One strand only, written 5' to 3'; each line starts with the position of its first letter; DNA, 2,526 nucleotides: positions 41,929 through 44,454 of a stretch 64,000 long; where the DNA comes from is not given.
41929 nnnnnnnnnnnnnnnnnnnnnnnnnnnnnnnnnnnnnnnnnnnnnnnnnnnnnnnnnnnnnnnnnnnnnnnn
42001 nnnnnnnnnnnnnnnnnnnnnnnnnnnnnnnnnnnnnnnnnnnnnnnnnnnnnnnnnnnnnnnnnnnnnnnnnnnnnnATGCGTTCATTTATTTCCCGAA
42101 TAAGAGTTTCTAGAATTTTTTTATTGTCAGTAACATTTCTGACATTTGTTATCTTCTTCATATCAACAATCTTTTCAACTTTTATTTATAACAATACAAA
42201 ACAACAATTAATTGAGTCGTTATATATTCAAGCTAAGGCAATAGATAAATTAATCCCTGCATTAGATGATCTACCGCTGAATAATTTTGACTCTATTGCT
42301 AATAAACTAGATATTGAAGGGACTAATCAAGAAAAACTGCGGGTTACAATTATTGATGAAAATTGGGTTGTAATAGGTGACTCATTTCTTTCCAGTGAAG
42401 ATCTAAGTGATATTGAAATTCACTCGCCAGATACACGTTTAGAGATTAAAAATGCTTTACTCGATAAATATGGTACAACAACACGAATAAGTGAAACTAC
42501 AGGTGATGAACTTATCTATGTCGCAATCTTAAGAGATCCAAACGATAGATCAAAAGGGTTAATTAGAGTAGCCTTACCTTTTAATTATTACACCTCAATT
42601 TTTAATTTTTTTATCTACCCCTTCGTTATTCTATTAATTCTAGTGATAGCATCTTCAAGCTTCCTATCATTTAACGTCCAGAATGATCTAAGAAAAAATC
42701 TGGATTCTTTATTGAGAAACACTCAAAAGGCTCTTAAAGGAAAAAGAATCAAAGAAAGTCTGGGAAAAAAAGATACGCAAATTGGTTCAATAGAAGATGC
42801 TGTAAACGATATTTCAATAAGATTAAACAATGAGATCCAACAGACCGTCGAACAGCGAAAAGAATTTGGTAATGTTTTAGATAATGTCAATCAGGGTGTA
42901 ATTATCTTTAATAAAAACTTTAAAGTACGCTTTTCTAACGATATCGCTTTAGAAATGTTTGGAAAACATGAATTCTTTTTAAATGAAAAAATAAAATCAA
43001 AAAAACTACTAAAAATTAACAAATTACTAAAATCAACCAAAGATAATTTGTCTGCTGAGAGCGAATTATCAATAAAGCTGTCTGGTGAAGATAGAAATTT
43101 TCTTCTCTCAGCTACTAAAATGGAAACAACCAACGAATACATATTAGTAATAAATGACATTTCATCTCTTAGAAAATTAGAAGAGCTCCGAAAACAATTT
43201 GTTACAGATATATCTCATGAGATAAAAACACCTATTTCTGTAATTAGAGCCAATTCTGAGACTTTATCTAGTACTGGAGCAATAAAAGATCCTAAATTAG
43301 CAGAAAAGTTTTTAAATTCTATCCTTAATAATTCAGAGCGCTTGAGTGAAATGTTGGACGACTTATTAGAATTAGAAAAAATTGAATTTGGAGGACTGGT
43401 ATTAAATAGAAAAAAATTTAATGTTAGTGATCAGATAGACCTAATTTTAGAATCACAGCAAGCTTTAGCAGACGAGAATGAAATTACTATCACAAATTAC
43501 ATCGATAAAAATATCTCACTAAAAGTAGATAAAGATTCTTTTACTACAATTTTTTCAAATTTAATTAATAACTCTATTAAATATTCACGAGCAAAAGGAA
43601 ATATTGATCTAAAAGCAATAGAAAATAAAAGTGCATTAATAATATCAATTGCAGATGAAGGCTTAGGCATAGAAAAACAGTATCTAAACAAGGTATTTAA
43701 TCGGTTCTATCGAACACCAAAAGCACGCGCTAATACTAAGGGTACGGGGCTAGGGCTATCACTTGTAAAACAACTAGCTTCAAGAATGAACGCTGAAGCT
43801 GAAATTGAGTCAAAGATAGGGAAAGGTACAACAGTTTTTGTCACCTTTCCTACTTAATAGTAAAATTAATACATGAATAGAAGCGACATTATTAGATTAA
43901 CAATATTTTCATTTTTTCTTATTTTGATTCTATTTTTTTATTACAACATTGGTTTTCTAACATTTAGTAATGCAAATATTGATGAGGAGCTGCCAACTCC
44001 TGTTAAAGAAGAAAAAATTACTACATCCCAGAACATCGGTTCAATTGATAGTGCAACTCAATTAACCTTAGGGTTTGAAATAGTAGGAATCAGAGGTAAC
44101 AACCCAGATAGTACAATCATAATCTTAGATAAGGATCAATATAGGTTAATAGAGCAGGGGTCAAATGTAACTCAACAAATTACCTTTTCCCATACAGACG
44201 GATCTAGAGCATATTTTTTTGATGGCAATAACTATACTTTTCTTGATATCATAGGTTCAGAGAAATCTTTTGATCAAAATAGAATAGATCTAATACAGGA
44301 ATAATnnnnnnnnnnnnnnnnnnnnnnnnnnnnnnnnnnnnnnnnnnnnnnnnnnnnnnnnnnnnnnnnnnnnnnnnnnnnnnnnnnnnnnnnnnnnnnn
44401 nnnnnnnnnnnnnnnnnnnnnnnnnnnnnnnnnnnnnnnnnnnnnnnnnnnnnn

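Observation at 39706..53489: Complete type II secretion gene set fused behind phoB-phoR (and an acyl-CoA ligase) in one gap-free 13.8-kb string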

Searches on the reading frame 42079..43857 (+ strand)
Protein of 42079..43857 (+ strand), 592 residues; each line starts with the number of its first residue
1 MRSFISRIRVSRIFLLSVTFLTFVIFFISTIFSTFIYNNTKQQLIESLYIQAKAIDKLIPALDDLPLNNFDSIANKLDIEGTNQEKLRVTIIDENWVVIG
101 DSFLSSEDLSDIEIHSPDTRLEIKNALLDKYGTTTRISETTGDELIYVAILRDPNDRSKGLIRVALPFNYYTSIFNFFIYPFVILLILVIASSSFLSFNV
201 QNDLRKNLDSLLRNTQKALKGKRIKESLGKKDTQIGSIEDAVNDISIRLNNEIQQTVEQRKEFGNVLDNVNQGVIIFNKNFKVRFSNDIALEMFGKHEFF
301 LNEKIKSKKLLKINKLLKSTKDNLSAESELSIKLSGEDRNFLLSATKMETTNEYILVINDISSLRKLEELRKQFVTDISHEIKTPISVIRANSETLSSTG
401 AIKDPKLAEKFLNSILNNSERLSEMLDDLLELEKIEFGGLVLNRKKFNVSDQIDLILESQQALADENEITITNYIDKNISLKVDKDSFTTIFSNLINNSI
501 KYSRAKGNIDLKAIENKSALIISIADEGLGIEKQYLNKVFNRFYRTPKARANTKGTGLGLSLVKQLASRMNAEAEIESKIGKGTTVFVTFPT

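Call 3: search_protein_families(library=pfam, proteins=[window:42079-43857:+])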
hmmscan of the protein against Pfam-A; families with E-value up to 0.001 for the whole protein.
window:42079-43857:+ (592 aa): 2 families
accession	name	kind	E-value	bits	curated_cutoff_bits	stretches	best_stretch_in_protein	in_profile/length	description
PF02518.31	HATPase_c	-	3.6e-23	82.6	26.4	1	484-591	2-108/111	Histidine kinase-, DNA gyrase B-, and HSP90-like ATPase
PF00512.31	HisKA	-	1.5e-18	67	26.9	1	371-437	2-65/66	His Kinase A (phospho-acceptor) domain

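Call 5: search_protein_families(library=ncbifam, proteins=[window:42079-43857:+], max_evalue=0.01)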
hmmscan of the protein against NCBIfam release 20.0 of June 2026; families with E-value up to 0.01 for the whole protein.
window:42079-43857:+ (592 aa): 84 families (the best 25 are shown)
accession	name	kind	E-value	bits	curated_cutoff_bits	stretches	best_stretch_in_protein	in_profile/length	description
NF046044.1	PnpS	equivalog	2.2e-79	267.2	400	1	210-591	4-390/390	two-component system histidine kinase PnpS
NF033092.0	HK_WalK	equivalog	9.8e-78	262.2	725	1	6-591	7-593/594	cell wall metabolism sensor histidine kinase WalK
TIGR02966.1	phoR_proteo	equivalog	6.7e-66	222.6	334.2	1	259-589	4-332/333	phosphate regulon sensor histidine kinase PhoR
NF053855.1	HisKinPhoRBctds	equivalog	5e-55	187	500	1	15-588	8-579/583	two-component system sensor histidine kinase PhoR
NF033093.1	HK_VicK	exception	5.9e-44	150.4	680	1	181-591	13-434/448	cell wall metabolism sensor histidine kinase VicK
NF008312.0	PRK11100.1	equivalog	3.1e-42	145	356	1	372-591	257-473/477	two-component system sensor histidine kinase CreC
NF008235.0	PRK11006.1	equivalog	5.4e-42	144.1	390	1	177-591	16-422/431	phosphate regulon sensor histidine kinase PhoR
NF041735.1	hist_kin_RppB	equivalog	3.1e-40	138.3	400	1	372-591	217-438/438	two-component system sensor histidine kinase RppB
NF047874.1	MASE3_PAS_HK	subfamily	3.2e-40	138.5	560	1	193-592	217-625/655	MASE3 domain-containing sensor histidine kinase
NF040691.1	MtrAB_MtrB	equivalog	2.8e-38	132.2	450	1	359-591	259-491/507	MtrAB system histidine kinase MtrB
NF041210.1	his_kin_PieS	equivalog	5.4e-38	131.2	850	1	311-591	193-469/474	two component system sensor histidine kinase PieS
NF045911.1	TCSHisKinNblS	equivalog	1.5e-35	122.7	1000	1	181-588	186-616/621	two-component system sensor histidine kinase NblS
NF012163.2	BaeS_SmeS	equivalog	3e-35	122.1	500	1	362-590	231-456/457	sensor histidine kinase efflux regulator BaeS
TIGR01386.1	cztS_silS_copS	subfamily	3.5e-35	121.9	292.55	1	372-590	242-456/457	heavy metal sensor histidine kinase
NF008468.0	PRK11360.1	equivalog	4.8e-34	117.7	646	1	187-591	199-607/616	two-component system sensor histidine kinase AtoS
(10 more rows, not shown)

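Call 13: find_homologous_proteins(query=window:42079-43857:+, max_evalue=1e-20)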
Query window:42079-43857:+ (592 aa): 682 proteins with E <= 1e-20 among 8000 candidates; the best 120 are listed.
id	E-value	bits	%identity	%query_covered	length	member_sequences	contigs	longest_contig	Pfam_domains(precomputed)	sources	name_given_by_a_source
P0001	0.0e+0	1238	100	100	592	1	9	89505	PF02518.32,PF00512.32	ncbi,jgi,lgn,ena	-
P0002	0.0e+0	1236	100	100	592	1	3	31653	PF02518.32,PF00512.32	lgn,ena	-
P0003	0.0e+0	1236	100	100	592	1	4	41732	PF02518.32,PF00512.32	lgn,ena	-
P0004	0.0e+0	1236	100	100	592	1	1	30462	PF02518.32,PF00512.32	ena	-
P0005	0.0e+0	1235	100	100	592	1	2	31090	PF02518.32,PF00512.32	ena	-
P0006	0.0e+0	1235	100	100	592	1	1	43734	PF02518.32,PF00512.32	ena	-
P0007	0.0e+0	1234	100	100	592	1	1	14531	PF02518.32,PF00512.32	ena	-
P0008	0.0e+0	1234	100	100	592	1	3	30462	PF02518.32,PF00512.32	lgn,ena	-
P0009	0.0e+0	1234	100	100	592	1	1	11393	PF02518.32,PF00512.32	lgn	-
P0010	0.0e+0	1233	100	100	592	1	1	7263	PF02518.32,PF00512.32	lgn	-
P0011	0.0e+0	1233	100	100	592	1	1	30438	PF02518.32,PF00512.32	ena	-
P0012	0.0e+0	1232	99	100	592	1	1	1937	PF02518.32,PF00512.32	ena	-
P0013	0.0e+0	1231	99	100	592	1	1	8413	PF02518.32,PF00512.32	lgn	-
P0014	0.0e+0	1198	97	100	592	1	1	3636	PF02518.32,PF00512.32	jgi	-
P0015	0.0e+0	1197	97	100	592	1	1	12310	PF02518.32,PF00512.32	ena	-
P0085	2.9e-293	992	81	99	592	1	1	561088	PF02518.32,PF00512.32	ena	-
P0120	1.7e-234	798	64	100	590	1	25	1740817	PF02518.32,PF00512.32,PF13589.13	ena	-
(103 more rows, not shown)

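Call 14: find_encoding_contigs(protein=P0120, flank=10000, max_places=3)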
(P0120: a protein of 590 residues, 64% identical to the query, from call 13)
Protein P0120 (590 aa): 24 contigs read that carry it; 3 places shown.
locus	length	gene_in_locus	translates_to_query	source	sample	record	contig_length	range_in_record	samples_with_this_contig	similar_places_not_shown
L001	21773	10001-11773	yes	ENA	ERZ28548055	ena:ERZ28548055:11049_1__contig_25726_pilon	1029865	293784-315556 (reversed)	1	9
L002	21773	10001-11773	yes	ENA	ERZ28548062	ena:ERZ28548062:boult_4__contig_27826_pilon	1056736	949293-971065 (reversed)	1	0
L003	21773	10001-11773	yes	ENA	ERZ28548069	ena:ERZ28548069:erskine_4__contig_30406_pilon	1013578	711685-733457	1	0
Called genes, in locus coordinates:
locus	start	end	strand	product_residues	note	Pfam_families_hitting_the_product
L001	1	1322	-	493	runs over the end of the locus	PF04244:DPRP, PF03441:FAD_binding_7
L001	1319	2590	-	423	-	PF01979:Amidohydro_1, PF07969:Amidohydro_3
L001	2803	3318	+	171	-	-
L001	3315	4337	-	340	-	PF21088:MS_channel_1st (weak), PF00924:MS_channel_2nd, PF21082:MS_channel_3rd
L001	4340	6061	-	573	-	PF01019:G_glu_transpept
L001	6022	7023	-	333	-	PF11397:GlcNAc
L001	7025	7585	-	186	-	PF02622:DUF179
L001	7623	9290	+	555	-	PF00501:AMP-binding, PF13193:AMP-binding_C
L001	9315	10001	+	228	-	PF00072:Response_reg, PF00486:Trans_reg_C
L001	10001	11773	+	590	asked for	PF13589:HATPase_c_3 (faint), PF00512:HisKA, PF02518:HATPase_c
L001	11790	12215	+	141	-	-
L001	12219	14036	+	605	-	PF21305:type_II_gspD_N0, PF03958:Secretin_N, PF00263:Secretin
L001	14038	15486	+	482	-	PF22341:GSPE_N1E, PF00437:T2SSE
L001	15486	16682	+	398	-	PF28597:T2SSF_N, PF00482:T2SSF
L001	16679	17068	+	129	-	PF07963:N_methyl (weak), PF08334:T2SSG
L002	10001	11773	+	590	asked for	PF13589:HATPase_c_3 (faint), PF00512:HisKA, PF02518:HATPase_c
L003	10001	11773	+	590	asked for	PF13589:HATPase_c_3 (faint), PF00512:HisKA, PF02518:HATPase_c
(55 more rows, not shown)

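Call 15: find_encoding_contigs(protein=P0085, flank=10000, max_places=2)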
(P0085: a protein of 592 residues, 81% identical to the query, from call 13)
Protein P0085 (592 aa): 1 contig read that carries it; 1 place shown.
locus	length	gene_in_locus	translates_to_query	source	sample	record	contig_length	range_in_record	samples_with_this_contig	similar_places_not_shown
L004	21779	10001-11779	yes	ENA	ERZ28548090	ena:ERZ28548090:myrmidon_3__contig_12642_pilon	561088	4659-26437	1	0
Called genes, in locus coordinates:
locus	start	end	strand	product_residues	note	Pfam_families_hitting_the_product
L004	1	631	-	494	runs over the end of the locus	PF04244:DPRP, PF03441:FAD_binding_7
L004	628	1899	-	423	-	PF01979:Amidohydro_1, PF07969:Amidohydro_3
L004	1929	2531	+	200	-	-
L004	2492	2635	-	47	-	-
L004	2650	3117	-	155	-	PF05656:DUF805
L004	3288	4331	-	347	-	PF21088:MS_channel_1st (weak), PF00924:MS_channel_2nd, PF21082:MS_channel_3rd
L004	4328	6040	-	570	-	PF01019:G_glu_transpept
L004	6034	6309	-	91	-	-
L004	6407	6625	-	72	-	-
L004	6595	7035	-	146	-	PF11397:GlcNAc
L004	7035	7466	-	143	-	PF02622:DUF179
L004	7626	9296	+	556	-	PF00501:AMP-binding, PF13193:AMP-binding_C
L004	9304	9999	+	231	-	PF00072:Response_reg, PF00486:Trans_reg_C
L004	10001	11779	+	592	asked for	PF00512:HisKA, PF02518:HATPase_c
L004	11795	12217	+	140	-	-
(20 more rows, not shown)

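Call 18: find_related_loci(query=A1, collection=genome_contigs, flank=10000)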
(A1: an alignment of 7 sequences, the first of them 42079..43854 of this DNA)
Query A1 (592 aa) in genome_contigs; peptide patterns used: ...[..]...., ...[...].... (x = any residue, [..] = any of these).
599 stretches matched a pattern (row limit reached: there are more); 35 encode a relative of the query (tblastn E <= 1e-3); 35 distinct loci.
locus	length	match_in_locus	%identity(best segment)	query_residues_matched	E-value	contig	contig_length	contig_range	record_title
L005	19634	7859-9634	92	1-592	0e+0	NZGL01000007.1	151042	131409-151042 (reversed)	MAG: Gammaproteobacteria bacterium isolate MED685 78931, whole genome shotgun sequence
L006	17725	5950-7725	86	1-592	0e+0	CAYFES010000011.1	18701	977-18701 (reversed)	MAG TPA_asm: uncultured Gammaproteobacteria bacterium isolate ERP001736_co1_236 genome assembly, contig: NODE_1357_lengt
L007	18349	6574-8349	83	1-592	0e+0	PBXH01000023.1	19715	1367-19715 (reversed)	MAG: Gammaproteobacteria bacterium isolate RS582 21996, whole genome shotgun sequence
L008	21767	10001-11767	64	1-591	0e+0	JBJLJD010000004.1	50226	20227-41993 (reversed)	MAG: Gammaproteobacteria bacterium isolate LRMED-383 SAR86-LRMED-383-C383, whole genome shotgun sequence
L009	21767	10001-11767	64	1-591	0e+0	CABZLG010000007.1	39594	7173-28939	MAG: uncultured SAR86 cluster bacterium isolate AG-337-J15 genome assembly, contig: AG-337-J15_NODE_7, whole genome shot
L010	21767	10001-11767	64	1-591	0e+0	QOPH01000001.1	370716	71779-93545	MAG: SAR86 cluster bacterium isolate MED-G79 SAR86-MED-G79-C1, whole genome shotgun sequence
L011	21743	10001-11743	52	8-591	0e+0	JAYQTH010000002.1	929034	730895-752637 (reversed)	MAG: Gammaproteobacteria bacterium isolate SD3109_NP_metabat_bins_2.tsv.409 contig_16455_pilon, whole genome shotgun seq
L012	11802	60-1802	51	8-591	0e+0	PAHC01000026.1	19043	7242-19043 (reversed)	MAG: Rhodobiaceae bacterium isolate MED766 112582, whole genome shotgun sequence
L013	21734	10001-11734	52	11-591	0e+0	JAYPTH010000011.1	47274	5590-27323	MAG: Gammaproteobacteria bacterium isolate 139590_S191_metabat_bins_2.tsv.067 NODE_645_length_47274_cov_11.051844, whole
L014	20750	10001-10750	29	343-591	4e-29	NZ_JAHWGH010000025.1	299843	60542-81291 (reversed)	Bacillus sp. MCCB 382 NODE_28_length_299745_cov_18.679407, whole genome shotgun sequence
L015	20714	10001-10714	30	363-592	9e-26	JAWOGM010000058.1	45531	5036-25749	MAG: Thermoplasmatota archaeon isolate BLK6-3.bin.281 k191_3431323, whole genome shotgun sequence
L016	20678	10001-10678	29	371-591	1e-25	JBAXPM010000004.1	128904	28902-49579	MAG: Paludibacter sp. isolate ELA531 MAG531_4, whole genome shotgun sequence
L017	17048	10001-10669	32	366-591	4e-26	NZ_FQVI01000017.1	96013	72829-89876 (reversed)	Lactonifactor longoviformis DSM 17459, whole genome shotgun sequence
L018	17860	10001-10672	35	369-591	2e-26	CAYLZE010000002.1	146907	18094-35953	MAG TPA_asm: uncultured archaeon isolate binchicken_co150_570 genome assembly, contig: NODE_107_length_146907_cov_7.8888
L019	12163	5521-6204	28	361-592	5e-23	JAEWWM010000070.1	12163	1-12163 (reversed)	MAG: Bacillota bacterium isolate OH_SDB_98 k127_111574, whole genome shotgun sequence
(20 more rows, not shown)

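Call 98: search_protein_families(library=pfam, alignment_id=A1, max_evalue=1)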
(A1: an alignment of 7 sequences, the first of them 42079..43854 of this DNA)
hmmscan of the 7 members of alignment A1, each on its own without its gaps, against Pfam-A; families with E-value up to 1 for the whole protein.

A. member 1, window:42079-43854:+ (592 aa): 8 families
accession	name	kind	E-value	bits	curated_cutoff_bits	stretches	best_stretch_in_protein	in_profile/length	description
PF02518.31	HATPase_c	-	3.6e-23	82.6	26.4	1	484-591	2-108/111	Histidine kinase-, DNA gyrase B-, and HSP90-like ATPase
PF00512.31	HisKA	-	1.5e-18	67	26.9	1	371-437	2-65/66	His Kinase A (phospho-acceptor) domain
PF13589.12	HATPase_c_3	-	0.0038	17.7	25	1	492-559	7-76/137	Histidine kinase-, DNA gyrase B-, and HSP90-like ATPase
PF12860.13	PAS_7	-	0.007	16.9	27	1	267-318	1-52/115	PAS fold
PF13581.12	HATPase_c_2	-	0.022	15.2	27.4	1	495-586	39-123/127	Histidine kinase-like ATPase domain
PF11807.13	UstYa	-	0.027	14.8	25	1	9-123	9-116/220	Mycotoxin biosynthesis protein UstYa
PF13188.13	PAS_8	-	0.069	13.5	21.8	1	265-306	5-44/65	PAS domain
PF16736.11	sCache_like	-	0.17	12.6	27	0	87-167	45-117/117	Single Cache-like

B. families by the number of members that match (of 7 scanned): 16 families
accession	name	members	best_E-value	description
PF02518.31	HATPase_c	7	6.1e-28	Histidine kinase-, DNA gyrase B-, and HSP90-like ATPase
PF00512.31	HisKA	7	4.5e-20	His Kinase A (phospho-acceptor) domain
PF13581.12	HATPase_c_2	7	9.7e-05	Histidine kinase-like ATPase domain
PF12860.13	PAS_7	7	0.007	PAS fold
PF16736.11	sCache_like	7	0.0077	Single Cache-like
PF13589.12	HATPase_c_3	6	1.5e-05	Histidine kinase-, DNA gyrase B-, and HSP90-like ATPase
PF13188.13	PAS_8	5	0.0074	PAS domain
PF14501.12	HATPase_c_5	2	0.00021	GHKL domain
PF11807.13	UstYa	2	0.027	Mycotoxin biosynthesis protein UstYa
PF24812.1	wHTH_TTC3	2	0.054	TTC3-like, winged helix turn helix domain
PF08448.16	PAS_4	2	0.14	PAS fold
PF23846.1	Cache_WalK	2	0.43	WalK sensor protein kinase Chache domain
PF03095.20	PTPA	1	0.074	Phosphotyrosyl phosphate activator (PTPA) protein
PF00335.26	Tetraspanin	1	0.083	Tetraspanin family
PF13567.11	DUF4131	1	0.15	Domain of unknown function (DUF4131)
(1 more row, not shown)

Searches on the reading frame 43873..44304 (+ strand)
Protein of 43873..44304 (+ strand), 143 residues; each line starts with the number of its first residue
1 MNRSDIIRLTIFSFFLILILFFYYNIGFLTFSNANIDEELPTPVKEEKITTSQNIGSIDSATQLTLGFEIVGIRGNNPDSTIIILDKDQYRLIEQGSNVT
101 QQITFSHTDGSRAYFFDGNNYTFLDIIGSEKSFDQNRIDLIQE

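Call 3: search_protein_families(library=pfam, proteins=[window:43873-44304:+])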
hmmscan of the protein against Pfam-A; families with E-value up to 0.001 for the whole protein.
window:43873-44304:+ (143 aa): 0 families

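Call 5: search_protein_families(library=ncbifam, proteins=[window:43873-44304:+], max_evalue=0.01)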
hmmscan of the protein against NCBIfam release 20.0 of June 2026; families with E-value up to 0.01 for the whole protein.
window:43873-44304:+ (143 aa): 0 families

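Call 48: search_solved_structures(query=A3, max_evalue=1)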
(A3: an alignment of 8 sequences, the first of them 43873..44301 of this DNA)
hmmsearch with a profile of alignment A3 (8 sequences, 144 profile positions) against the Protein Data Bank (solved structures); distinct sequences matched with E-value up to 1: 2.
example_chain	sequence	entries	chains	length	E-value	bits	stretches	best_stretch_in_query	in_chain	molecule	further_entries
8yzg_A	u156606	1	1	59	0.52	13.6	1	60-102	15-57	Antitoxin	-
8yxv_B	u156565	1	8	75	0.54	13.5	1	60-103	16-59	Antitoxin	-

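Call 67: find_homologous_proteins(query=window:43873-44301:+, max_evalue=0.001)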
Query window:43873-44301:+ (143 aa): 322 proteins with E <= 0.001 among 338 candidates; the best 120 are listed.
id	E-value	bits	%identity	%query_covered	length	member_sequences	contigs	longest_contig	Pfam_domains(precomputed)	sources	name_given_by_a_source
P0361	9.0e-86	303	100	100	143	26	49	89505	-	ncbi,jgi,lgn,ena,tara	tara:strand:+ start:1442 stop:1873 length:432 start_codon:yes stop_codon:yes gene_type:complete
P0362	4.3e-82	291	95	100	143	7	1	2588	-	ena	-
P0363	3.0e-80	285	93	100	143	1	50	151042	-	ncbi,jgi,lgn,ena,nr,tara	ncbi:MAG: hypothetical protein CMQ75_01400 [Gammaproteobacteria bacterium]|nr:hypothetical protein [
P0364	3.7e-80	284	93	100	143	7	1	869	-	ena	-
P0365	6.0e-80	284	92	100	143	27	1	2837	-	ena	-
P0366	7.4e-80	283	92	100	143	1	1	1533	-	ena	-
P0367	9.6e-80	283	92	100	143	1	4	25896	-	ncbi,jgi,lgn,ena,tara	tara:strand:+ start:104 stop:535 length:432 start_codon:yes stop_codon:yes gene_type:complete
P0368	4.4e-79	281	92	100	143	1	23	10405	-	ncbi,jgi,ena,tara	tara:strand:- start:1 stop:432 length:432 start_codon:yes stop_codon:yes gene_type:complete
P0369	5.3e-79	281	91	100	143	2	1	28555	-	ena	-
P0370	9.0e-74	264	84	100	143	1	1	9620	-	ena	-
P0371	1.1e-73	263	84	99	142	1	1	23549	-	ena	-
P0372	1.4e-73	263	84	100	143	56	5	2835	-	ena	-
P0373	2.8e-73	262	83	100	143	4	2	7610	-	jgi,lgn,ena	-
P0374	3.3e-73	262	84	100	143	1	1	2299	-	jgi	-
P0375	1.9e-72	259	83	100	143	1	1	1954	-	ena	-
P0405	7.4e-59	215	66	100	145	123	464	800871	-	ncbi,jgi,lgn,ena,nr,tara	ncbi:MAG: hypothetical protein VXU49_02675 [Pseudomonadota bacterium]|jgi:hypothetical protein|nr:hy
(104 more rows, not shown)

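Call 69: find_encoding_contigs(protein=P0405, flank=10000, max_places=1)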
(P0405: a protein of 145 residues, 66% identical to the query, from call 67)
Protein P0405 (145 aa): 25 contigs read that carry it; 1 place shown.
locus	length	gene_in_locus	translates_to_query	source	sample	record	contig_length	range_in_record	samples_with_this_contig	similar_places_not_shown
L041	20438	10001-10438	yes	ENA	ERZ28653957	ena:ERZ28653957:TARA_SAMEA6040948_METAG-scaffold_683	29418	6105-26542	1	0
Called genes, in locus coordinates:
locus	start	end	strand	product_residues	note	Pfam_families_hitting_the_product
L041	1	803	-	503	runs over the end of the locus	PF04244:DPRP, PF03441:FAD_binding_7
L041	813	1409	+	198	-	-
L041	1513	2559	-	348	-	PF21088:MS_channel_1st (weak), PF00924:MS_channel_2nd, PF21082:MS_channel_3rd (weak)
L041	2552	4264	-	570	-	PF01019:G_glu_transpept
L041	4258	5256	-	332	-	PF11397:GlcNAc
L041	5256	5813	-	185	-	PF02622:DUF179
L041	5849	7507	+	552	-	PF00501:AMP-binding, PF13193:AMP-binding_C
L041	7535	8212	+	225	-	PF00072:Response_reg, PF00486:Trans_reg_C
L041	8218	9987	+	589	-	PF00512:HisKA, PF02518:HATPase_c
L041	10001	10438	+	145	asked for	-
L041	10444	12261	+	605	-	PF21305:type_II_gspD_N0, PF03958:Secretin_N, PF00263:Secretin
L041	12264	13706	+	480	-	PF00437:T2SSE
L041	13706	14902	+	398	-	PF28597:T2SSF_N, PF00482:T2SSF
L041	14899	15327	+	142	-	PF07963:N_methyl (weak), PF08334:T2SSG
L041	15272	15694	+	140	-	-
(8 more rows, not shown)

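Call 76: predict_structure(alignment_id=A8)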
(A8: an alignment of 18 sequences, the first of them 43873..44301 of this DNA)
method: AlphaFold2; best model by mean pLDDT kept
length: 143 residues; sequences in the alignment: 18
mean_pLDDT: 48.3   pTM: 0.25
mean pLDDT of the five models: 48.3, 47.3, 47.2, 46.1, 45.0
residues with pLDDT >= 90: 15; 70-90: 9; 50-70: 15; < 50: 104
segments of 3 or more residues with pLDDT < 50: 33-111, 116-120, 127-143
pLDDT, mean of each block of 10 residues (from residue 1): 88 93 68 43 36 32 34 45 40 39 38 49 46 32 24
secondary structure, 60 per line:
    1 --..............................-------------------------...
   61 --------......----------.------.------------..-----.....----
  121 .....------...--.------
elements in order: H3-32 E69-74 E112-116 E121-125 E132-134
